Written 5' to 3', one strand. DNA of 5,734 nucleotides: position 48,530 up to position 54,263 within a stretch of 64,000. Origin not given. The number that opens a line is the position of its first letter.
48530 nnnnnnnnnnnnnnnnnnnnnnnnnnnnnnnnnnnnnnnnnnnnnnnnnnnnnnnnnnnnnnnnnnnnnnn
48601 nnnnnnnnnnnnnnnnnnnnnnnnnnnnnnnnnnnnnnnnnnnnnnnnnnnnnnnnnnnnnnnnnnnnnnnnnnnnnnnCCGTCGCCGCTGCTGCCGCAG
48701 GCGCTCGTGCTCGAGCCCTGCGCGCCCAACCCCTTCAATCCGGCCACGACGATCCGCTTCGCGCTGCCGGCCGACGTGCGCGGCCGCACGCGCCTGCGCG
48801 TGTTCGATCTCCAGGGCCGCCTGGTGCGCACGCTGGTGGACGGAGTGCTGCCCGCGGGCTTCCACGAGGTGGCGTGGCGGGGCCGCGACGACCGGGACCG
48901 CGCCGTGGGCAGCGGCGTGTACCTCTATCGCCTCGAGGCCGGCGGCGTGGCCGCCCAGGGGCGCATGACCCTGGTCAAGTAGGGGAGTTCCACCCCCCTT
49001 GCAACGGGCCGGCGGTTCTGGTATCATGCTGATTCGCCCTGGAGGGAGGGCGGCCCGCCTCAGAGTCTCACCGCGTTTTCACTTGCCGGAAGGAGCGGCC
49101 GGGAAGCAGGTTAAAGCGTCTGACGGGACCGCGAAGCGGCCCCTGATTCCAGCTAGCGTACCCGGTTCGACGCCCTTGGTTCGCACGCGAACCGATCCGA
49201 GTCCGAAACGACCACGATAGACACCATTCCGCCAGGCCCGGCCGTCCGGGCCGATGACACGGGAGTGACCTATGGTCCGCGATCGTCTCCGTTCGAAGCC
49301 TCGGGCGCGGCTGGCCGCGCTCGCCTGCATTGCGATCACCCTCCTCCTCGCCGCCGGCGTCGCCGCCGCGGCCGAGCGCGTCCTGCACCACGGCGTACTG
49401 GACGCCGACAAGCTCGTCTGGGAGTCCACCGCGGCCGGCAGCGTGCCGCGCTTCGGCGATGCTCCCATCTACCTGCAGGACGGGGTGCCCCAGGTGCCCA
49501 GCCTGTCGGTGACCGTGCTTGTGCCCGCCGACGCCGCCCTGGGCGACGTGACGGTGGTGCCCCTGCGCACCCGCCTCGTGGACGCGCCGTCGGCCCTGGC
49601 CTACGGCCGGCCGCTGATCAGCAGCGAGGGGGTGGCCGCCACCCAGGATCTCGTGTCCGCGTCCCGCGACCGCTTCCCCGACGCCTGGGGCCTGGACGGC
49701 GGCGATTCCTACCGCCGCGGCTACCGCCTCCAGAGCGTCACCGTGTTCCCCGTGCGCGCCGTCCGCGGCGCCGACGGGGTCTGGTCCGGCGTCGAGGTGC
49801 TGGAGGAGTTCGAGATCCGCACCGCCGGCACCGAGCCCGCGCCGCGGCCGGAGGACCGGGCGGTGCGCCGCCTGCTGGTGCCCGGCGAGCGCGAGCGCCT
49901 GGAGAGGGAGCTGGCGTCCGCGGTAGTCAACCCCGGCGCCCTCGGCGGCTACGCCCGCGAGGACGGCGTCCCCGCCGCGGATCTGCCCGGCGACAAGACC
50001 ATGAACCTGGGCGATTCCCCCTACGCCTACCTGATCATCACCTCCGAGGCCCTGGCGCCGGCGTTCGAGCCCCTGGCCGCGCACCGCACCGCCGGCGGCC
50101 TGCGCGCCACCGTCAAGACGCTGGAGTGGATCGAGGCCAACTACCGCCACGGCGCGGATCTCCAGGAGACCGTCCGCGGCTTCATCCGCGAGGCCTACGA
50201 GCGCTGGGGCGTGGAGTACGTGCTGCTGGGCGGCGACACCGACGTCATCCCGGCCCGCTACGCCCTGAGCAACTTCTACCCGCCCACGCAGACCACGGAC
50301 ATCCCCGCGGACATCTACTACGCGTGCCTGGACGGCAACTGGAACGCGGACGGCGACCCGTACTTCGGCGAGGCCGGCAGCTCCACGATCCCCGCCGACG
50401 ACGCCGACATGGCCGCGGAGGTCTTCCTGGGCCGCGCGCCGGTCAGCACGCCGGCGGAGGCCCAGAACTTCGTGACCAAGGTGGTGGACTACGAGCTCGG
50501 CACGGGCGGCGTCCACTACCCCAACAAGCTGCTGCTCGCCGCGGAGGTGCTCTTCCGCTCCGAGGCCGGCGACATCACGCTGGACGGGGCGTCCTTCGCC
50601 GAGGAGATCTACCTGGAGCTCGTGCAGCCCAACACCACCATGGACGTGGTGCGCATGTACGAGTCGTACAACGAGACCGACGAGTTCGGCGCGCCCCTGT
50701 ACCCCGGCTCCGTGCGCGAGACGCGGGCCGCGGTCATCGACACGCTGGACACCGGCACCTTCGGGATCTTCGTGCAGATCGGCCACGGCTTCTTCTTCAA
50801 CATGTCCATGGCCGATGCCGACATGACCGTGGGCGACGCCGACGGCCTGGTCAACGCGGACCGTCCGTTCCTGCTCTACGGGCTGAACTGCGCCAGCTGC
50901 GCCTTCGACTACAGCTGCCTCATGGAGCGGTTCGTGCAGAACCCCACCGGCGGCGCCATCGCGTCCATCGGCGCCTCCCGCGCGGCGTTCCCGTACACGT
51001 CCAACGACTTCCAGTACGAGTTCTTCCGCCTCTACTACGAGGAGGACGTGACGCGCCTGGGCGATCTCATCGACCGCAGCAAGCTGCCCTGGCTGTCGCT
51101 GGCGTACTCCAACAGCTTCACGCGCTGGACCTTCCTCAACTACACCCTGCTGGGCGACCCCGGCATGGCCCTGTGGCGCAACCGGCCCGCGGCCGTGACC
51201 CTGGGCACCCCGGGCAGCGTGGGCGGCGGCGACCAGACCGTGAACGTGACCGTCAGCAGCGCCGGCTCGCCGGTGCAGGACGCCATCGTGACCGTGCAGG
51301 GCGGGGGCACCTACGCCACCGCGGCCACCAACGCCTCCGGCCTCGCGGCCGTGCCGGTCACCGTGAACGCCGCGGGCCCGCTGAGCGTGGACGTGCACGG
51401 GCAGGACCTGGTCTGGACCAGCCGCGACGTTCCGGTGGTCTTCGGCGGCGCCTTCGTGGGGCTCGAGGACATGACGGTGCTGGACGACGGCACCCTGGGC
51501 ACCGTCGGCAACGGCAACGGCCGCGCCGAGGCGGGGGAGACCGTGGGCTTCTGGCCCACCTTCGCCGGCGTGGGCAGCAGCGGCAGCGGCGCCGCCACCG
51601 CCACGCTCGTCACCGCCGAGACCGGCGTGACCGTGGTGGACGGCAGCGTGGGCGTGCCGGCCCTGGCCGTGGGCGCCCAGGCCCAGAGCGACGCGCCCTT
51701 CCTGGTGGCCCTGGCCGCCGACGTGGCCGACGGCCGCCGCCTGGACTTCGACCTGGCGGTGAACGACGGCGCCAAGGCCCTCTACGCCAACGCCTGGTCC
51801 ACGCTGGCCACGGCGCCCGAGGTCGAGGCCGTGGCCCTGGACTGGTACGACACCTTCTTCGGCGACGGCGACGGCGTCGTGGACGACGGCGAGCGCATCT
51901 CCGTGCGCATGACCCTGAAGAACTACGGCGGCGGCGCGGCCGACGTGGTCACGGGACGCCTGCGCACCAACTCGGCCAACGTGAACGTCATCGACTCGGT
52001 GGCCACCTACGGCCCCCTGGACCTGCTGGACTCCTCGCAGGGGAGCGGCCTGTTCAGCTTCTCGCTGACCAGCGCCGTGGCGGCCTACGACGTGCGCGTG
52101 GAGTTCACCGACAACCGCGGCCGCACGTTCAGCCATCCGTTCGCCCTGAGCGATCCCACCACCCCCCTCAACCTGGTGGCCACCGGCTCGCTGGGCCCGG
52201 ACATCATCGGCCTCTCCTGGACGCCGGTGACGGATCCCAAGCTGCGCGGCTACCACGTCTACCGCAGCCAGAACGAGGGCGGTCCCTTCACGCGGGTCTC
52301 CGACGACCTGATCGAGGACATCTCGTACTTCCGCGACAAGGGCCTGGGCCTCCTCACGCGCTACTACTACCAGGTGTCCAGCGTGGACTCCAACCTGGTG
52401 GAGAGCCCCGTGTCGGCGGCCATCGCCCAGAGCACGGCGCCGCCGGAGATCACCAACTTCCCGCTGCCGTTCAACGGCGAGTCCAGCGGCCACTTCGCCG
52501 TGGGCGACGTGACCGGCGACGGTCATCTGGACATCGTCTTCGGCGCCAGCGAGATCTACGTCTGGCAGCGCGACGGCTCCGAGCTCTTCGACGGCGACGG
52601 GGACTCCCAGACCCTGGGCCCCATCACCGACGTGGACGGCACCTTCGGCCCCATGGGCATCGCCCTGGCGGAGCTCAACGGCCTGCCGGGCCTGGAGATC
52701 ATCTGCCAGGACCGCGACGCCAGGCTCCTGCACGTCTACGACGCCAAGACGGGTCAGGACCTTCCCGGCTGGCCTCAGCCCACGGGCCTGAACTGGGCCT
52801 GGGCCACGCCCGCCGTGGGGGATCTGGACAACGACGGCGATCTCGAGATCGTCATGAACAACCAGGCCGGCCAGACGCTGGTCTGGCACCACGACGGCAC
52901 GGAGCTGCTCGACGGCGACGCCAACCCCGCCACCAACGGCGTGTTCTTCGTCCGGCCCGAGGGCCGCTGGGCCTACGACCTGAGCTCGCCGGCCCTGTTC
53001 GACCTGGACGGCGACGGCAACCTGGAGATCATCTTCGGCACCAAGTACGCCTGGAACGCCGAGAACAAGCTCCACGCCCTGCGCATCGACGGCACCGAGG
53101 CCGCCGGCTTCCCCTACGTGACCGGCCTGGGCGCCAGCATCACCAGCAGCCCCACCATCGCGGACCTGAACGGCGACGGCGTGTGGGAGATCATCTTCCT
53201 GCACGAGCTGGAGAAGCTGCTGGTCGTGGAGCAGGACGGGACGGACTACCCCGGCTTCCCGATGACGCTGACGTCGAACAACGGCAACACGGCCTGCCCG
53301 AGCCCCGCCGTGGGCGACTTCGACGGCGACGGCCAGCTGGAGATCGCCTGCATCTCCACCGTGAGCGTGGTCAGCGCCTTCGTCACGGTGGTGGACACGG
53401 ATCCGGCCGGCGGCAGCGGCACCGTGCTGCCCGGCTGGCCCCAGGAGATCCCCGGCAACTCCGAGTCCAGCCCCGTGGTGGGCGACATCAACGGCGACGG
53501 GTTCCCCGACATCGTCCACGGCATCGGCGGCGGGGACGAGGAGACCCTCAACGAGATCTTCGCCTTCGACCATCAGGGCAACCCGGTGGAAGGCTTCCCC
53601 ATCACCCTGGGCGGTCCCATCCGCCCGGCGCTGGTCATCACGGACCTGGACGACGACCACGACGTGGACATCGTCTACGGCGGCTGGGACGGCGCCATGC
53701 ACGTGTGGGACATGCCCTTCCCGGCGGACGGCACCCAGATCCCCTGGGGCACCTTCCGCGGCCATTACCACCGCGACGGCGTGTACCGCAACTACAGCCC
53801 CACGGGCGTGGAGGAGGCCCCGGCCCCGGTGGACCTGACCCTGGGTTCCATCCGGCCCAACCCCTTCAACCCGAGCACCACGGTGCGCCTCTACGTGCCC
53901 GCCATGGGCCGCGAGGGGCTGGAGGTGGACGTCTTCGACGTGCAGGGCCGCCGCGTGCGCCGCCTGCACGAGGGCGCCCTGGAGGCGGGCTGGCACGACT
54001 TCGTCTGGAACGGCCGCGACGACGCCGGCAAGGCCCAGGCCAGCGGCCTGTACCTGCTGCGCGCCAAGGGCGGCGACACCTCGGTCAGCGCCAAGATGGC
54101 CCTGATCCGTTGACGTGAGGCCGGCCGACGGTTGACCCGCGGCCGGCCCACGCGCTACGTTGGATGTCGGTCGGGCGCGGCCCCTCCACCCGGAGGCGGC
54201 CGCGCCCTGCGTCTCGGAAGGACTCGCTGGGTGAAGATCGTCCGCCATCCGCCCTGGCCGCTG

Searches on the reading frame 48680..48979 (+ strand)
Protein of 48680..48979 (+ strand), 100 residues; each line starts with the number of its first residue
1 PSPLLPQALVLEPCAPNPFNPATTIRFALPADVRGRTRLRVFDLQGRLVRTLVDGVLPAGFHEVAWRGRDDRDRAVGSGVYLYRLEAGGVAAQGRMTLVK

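Call 30: search_protein_families(library=pfam, proteins=[window:48680-48979:+], max_evalue=10)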
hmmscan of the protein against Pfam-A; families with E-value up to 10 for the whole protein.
window:48680-48979:+ (100 aa): 3 families
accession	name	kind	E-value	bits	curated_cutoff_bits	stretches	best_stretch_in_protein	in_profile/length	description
PF13860.13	FlgD_ig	-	1.3e-08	35.2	27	1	24-87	13-75/79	FlgD Ig-like domain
PF18962.6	Por_Secre_tail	-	0.014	16.1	27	1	16-50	3-35/75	Secretion system C-terminal sorting domain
PF13585.12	CHU_C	-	0.058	14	27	1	37-87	29-72/86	CHU_C Type IX secretion signal domain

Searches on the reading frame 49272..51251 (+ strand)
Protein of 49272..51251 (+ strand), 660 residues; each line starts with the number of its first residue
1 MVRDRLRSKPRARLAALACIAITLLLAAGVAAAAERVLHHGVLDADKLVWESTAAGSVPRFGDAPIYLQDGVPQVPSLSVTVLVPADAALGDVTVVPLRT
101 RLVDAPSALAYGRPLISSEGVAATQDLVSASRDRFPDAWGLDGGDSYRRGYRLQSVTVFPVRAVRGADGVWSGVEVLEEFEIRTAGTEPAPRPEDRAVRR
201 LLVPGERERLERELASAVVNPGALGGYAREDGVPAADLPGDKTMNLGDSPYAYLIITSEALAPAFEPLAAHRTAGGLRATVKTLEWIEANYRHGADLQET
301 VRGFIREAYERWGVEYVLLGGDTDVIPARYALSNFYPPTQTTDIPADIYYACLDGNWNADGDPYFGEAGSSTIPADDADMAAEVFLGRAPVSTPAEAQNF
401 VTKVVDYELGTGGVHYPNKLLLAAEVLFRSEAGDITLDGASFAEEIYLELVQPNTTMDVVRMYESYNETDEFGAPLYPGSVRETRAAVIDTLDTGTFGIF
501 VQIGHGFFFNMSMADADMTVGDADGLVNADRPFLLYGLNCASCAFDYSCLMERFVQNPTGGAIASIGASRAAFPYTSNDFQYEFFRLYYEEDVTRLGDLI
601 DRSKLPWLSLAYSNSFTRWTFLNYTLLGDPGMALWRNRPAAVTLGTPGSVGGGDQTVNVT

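Call 49: find_homologous_proteins(query=window:49272-51251:+, max_evalue=0.00001)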
Query window:49272-51251:+ (660 aa): 47 proteins with E <= 0.00001 among 8000 candidates.
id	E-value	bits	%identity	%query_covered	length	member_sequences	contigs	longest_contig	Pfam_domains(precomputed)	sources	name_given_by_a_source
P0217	2.6e-183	629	54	87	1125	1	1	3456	PF01839.30,PF13517.13,PF01364.25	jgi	-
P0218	5.3e-171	589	48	95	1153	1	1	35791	PF13620.13,PF01364.25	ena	-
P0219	2.3e-159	550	44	98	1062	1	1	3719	PF01364.25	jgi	-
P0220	2.9e-157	543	51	81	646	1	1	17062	PF01364.25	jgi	-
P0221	1.2e-152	528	46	95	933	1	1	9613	PF13620.13,PF01364.25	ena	-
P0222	2.7e-138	481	44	92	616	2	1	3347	PF01364.25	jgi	jgi:hypothetical protein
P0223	9.0e-111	390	37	99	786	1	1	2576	PF01364.25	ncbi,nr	ncbi:MAG: hypothetical protein KAJ17_04605, partial [Candidatus Krumholzibacteria bacterium]|nr:hypo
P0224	1.9e-108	382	38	92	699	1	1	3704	PF01364.25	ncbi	ncbi:MAG: C25 family cysteine peptidase, partial [Candidatus Latescibacterota bacterium]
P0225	6.2e-107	377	39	90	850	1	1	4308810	PF01364.25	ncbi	ncbi:MAG: hypothetical protein JSW58_11920, partial [Candidatus Latescibacterota bacterium]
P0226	4.9e-106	374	38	91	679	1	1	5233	PF01364.25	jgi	jgi:hypothetical protein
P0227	6.0e-105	370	36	98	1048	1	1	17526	PF01364.25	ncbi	ncbi:MAG: C25 family cysteine peptidase, partial [Candidatus Krumholzibacteriia bacterium]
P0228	7.6e-104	367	40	80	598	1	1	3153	PF01364.25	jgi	jgi:hypothetical protein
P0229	4.9e-101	358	37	89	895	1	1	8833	PF01364.25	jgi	jgi:uncharacterized repeat protein (TIGR01451 family)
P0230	7.8e-98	347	41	75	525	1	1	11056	PF01364.25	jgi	jgi:hypothetical protein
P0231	1.9e-95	339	37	87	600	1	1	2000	PF01364.25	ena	-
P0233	6.8e-93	331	38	82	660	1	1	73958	PF01364.25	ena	-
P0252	3.5e-44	170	31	76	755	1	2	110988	PF01364.25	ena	-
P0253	1.4e-43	168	29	90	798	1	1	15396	PF18962.8,PF13860.13,PF01364.25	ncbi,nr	ncbi:MAG: T9SS type A sorting domain-containing protein [Candidatus Eisenbacteria bacterium]|nr:T9SS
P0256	9.0e-39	152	29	87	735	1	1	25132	PF08126.17,PF01364.25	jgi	jgi:hypothetical protein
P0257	3.2e-37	147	26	90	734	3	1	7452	PF08126.17,PF01364.25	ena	-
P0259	1.4e-32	131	26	87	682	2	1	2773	PF08126.17,PF01364.25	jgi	-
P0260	1.1e-26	112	28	59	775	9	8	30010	PF08126.17,PF01364.25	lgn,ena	-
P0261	2.2e-25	108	27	65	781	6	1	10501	PF08126.17,PF01364.25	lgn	-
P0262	3.9e-24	103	24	87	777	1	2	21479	PF08126.17,PF01364.25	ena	-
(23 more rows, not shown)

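Call 50: find_encoding_contigs(protein=P0225, flank=10000, max_places=1)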
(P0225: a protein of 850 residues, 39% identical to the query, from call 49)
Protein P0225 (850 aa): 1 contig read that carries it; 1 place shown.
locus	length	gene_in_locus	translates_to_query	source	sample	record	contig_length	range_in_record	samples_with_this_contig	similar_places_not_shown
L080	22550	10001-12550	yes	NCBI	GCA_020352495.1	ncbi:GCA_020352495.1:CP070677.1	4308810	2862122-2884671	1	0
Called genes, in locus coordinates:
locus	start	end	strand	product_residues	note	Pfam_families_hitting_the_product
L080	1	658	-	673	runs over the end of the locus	PF03169:OPT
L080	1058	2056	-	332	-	PF00884:Sulfatase (weak), PF01663:Phosphodiest (faint), PF01676:Metalloenzyme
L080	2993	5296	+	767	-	PF00070:Pyr_redox (faint), PF00890:FAD_binding_2 (faint), PF07992:Pyr_redox_2, PF13738:Pyr_redox_3, PF12801:Fer4_5 (weak), PF13187:Fer4_9 (weak), PF13237:Fer4_10 (weak), PF14697:Fer4_21 (weak), +2 more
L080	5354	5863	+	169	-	PF00210:Ferritin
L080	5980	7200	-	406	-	PF17210:SdrD_B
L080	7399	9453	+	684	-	PF26550:Tricorn_2nd, PF00930:DPPIV_N (faint), PF26549:Tricorn_N, PF07676:PD40, PF26549:Tricorn_N, PF26550:Tricorn_2nd (weak), PF26549:Tricorn_N (weak), PF00326:Peptidase_S9, +1 more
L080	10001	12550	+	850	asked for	PF01364:Peptidase_C25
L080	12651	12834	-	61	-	PF00118:Cpn60_TCP1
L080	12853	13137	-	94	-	PF00166:Cpn10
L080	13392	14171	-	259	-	PF03309:Pan_kinase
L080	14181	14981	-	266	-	PF03099:BPL_LplA_LipB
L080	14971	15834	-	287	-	PF02749:QRPTase_N, PF01729:QRPTase_C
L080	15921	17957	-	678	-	PF04851:ResIII, PF17757:UvrB_inter, PF27431:UvrB_3rd, PF00271:Helicase_C, PF12344:UvrB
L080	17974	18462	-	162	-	PF12844:HTH_19 (weak), PF13413:HTH_25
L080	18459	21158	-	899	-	PF00133:tRNA-synt_1, PF09334:tRNA-synt_1g, PF13603:tRNA-synt_1_2 (faint), PF09334:tRNA-synt_1g, PF08264:Anticodon_1, PF10458:Val_tRNA-synt_C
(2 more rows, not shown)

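Call 51: find_encoding_contigs(protein=P0233, flank=10000, max_places=1)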
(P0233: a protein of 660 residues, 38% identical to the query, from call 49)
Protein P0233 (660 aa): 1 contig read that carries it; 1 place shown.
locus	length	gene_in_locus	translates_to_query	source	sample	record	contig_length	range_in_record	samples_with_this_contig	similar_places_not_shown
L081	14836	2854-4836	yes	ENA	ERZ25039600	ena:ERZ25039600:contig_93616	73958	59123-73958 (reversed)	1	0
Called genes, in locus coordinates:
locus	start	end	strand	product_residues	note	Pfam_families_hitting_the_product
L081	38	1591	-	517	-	PF00999:Na_H_Exchanger, PF00571:CBS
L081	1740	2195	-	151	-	PF00359:PTS_EIIA_2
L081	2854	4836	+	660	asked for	PF01364:Peptidase_C25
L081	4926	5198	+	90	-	-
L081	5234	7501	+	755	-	PF01839:FG-GAP (faint), PF25292:Beta-prop_CGLA (faint), PF13517:FG-GAP_3, PF13860:FlgD_ig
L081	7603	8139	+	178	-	-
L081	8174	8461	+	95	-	-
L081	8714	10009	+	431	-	-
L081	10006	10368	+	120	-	PF13860:FlgD_ig, PF18962:Por_Secre_tail (weak)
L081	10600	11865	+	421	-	-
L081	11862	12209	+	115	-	PF13884:Peptidase_S74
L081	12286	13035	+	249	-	PF13860:FlgD_ig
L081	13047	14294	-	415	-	PF12704:MacB_PCD, PF02687:FtsX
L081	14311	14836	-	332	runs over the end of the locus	PF12704:MacB_PCD, PF02687:FtsX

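Call 52: find_encoding_contigs(protein=P0252, flank=10000, max_places=1)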
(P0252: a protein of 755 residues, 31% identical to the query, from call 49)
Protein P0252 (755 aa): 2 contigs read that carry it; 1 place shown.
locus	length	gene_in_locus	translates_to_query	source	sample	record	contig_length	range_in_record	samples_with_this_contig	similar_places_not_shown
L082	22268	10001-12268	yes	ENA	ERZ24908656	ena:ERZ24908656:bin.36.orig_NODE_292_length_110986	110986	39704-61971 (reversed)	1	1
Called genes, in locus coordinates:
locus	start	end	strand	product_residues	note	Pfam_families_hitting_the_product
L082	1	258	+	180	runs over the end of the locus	-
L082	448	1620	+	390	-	PF01436:NHL (faint)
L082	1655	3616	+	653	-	PF19335:HMBD, PF25989:YknX_C (faint), PF25919:BSH_CusB, PF25973:BSH_CzcB (weak), PF25954:Beta-barrel_RND_2, PF25967:RND-MFP_C (weak), PF25975:CzcB_C (weak)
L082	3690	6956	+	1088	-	PF00873:ACR_tran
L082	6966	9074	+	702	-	PF08450:SGL (faint), PF24684:Vgb_lyase (faint)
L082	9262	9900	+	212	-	-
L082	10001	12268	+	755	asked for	PF01364:Peptidase_C25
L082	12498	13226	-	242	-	-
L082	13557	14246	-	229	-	-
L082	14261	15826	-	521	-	-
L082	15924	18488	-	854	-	PF16640:Big_3_5, PF17803:Cadherin_4 (weak), PF17892:Cadherin_5, PF17963:Big_9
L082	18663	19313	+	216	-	PF00072:Response_reg, PF08281:Sigma70_r4_2, PF00196:GerE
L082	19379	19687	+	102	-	-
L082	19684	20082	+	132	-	PF00072:Response_reg, PF21714:KaiA_N (weak)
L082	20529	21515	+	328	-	PF00512:HisKA, PF02518:HATPase_c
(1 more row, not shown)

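Call 80: find_encoding_contigs(protein=P0227, flank=10000, max_places=1)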
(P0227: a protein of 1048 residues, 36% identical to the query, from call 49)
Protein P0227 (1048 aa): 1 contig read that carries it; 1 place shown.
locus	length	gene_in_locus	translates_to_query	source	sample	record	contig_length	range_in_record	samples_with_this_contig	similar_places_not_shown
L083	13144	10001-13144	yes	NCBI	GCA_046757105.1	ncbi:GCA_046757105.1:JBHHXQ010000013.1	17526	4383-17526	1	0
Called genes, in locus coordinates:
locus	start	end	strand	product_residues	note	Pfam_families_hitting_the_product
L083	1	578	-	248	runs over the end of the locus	-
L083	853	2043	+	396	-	-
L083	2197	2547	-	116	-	-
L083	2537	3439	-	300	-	PF17170:DUF5128 (weak)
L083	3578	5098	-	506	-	PF00496:SBP_bac_5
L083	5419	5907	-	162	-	PF01451:LMWPc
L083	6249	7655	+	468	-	PF00890:FAD_binding_2 (weak), PF01134:GIDA (faint), PF03486:HI0933_like (faint), PF07992:Pyr_redox_2, PF12831:FAD_oxidored, PF13738:Pyr_redox_3 (weak), PF00070:Pyr_redox, PF02852:Pyr_redox_dim, +1 more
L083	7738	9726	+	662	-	PF13432:TPR_16, PF13424:TPR_12 (weak), PF14559:TPR_19, PF00515:TPR_1 (weak), PF07719:TPR_2 (weak), PF13414:TPR_11 (weak), PF13428:TPR_14 (weak), PF13432:TPR_16 (weak), +4 more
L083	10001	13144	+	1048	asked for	PF01364:Peptidase_C25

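Call 81: find_encoding_contigs(protein=P0253, flank=10000, max_places=1)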
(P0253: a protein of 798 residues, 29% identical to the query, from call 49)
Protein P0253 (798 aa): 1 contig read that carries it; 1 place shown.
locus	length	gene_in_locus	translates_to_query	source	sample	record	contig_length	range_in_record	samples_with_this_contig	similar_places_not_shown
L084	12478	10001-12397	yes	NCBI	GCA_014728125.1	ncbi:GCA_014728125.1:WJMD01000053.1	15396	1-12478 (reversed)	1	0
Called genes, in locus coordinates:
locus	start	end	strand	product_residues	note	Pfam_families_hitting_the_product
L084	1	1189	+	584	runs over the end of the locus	PF13517:FG-GAP_3 (faint)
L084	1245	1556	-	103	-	PF00578:AhpC-TSA (weak), PF08534:Redoxin (weak)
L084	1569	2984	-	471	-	PF13424:TPR_12 (weak), PF00578:AhpC-TSA (weak)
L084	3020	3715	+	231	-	PF04493:Endonuclease_5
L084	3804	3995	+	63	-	-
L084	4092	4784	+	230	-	PF00702:Hydrolase, PF12710:HAD, PF13419:HAD_2, PF13242:Hydrolase_like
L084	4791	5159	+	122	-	PF01648:ACPS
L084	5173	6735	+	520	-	PF03853:YjeF_N, PF01256:Carb_kinase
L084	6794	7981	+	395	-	PF01546:Peptidase_M20, PF07687:M20_dimer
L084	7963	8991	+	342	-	PF00586:AIRS, PF02769:AIRS_C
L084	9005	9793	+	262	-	PF28492:Beta_helix_4 (weak), PF13229:Beta_helix (weak)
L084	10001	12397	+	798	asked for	PF01364:Peptidase_C25, PF13860:FlgD_ig, PF18962:Por_Secre_tail (weak)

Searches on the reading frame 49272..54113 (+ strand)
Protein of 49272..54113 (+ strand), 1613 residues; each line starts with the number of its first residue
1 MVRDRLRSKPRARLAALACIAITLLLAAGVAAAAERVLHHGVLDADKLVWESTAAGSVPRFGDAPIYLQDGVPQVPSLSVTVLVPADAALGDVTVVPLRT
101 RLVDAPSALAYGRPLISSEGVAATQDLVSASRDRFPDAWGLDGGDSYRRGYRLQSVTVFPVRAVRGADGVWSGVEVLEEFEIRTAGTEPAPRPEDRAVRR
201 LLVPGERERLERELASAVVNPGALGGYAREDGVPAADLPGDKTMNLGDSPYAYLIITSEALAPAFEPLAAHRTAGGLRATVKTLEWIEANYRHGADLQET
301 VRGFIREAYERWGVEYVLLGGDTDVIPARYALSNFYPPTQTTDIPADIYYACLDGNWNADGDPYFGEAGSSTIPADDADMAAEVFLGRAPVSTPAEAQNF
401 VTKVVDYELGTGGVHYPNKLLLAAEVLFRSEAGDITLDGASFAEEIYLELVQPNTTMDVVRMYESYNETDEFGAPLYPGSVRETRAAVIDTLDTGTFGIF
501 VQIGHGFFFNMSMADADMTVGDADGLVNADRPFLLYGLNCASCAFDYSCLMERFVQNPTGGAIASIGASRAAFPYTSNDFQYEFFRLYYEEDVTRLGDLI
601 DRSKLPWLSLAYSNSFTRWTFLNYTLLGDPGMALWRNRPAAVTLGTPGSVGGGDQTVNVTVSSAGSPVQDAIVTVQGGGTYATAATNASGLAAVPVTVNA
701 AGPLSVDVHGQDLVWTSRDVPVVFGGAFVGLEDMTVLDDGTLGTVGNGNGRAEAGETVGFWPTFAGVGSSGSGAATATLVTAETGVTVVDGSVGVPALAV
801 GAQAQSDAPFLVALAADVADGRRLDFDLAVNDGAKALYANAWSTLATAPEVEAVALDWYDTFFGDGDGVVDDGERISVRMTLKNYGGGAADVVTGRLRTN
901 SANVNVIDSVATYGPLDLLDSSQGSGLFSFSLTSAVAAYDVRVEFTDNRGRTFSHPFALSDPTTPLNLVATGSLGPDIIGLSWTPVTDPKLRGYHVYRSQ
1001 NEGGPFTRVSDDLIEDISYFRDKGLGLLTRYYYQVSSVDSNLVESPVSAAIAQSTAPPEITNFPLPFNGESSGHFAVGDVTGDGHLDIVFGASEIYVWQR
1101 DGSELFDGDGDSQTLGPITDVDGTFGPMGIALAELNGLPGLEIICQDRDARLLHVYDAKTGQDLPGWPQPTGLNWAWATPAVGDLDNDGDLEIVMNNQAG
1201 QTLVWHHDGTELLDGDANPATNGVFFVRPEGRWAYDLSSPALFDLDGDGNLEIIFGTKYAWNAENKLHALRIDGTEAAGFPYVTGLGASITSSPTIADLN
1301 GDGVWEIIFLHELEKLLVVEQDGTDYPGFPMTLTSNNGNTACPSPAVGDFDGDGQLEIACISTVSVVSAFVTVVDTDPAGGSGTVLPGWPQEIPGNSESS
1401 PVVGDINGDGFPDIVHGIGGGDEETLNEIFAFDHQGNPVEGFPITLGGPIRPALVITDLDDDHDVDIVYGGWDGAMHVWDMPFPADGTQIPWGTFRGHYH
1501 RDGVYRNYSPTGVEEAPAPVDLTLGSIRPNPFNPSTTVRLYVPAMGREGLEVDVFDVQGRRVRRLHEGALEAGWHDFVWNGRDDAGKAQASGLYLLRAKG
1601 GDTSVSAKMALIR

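Call 8: search_protein_families(library=pfam, proteins=[window:49272-54113:+], max_evalue=0.01)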
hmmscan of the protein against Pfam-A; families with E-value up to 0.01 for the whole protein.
window:49272-54113:+ (1613 aa): 4 families
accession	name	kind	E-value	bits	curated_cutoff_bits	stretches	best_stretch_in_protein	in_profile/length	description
PF01364.23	Peptidase_C25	-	2.3e-57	195.4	23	1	253-633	1-373/374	Peptidase family C25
PF13517.12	FG-GAP_3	-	8.2e-27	94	26.9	3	1244-1308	1-60/61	FG-GAP-like repeat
PF01839.29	FG-GAP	-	6.6e-16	58.3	22.1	3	1399-1420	3-24/37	FG-GAP repeat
PF13860.13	FlgD_ig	-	8.5e-10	38.9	27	1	1550-1600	25-75/79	FlgD Ig-like domain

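Call 13: search_protein_families(library=ncbifam, proteins=[window:49272-54113:+], max_evalue=0.001)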
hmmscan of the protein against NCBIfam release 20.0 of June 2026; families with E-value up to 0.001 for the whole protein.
window:49272-54113:+ (1613 aa): 7 families
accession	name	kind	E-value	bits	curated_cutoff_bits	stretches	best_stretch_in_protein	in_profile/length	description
NF033707.1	T9SS_sortase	equivalog_domain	2.9e-27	94.7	420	2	248-642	364-740/1095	type IX secretion system sortase PorU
NF052323.1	T9SSA_dep_M6i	equivalog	9.8e-24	83.4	600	2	1237-1349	786-898/1043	T9SS-dependent M6-like inactivated metalloprotease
NF005176.1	PRK06655.1-1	equivalog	8.4e-07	29.1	230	1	1548-1603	97-154/197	flagellar hook assembly protein FlgD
NF052324.1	PorU_rel_Nterm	equivalog_domain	4.3e-06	25.2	450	1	248-635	395-766/879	putative type IX secretion system sortase PorU2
TIGR03900.1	prc_long_Delta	hypoth_equivalog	2.9e-05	22.2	660.95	1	860-907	676-723/973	MXAN_5808 family serine peptidase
TIGR04183.1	Por_Secre_tail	domain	0.00034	20.5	23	0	1529-1609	3-69/72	T9SS type A sorting domain-containing protein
NF052506.1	PA5033_fam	subfamily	0.0007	18.5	100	0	1131-1209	164-238/284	PA5033 family protein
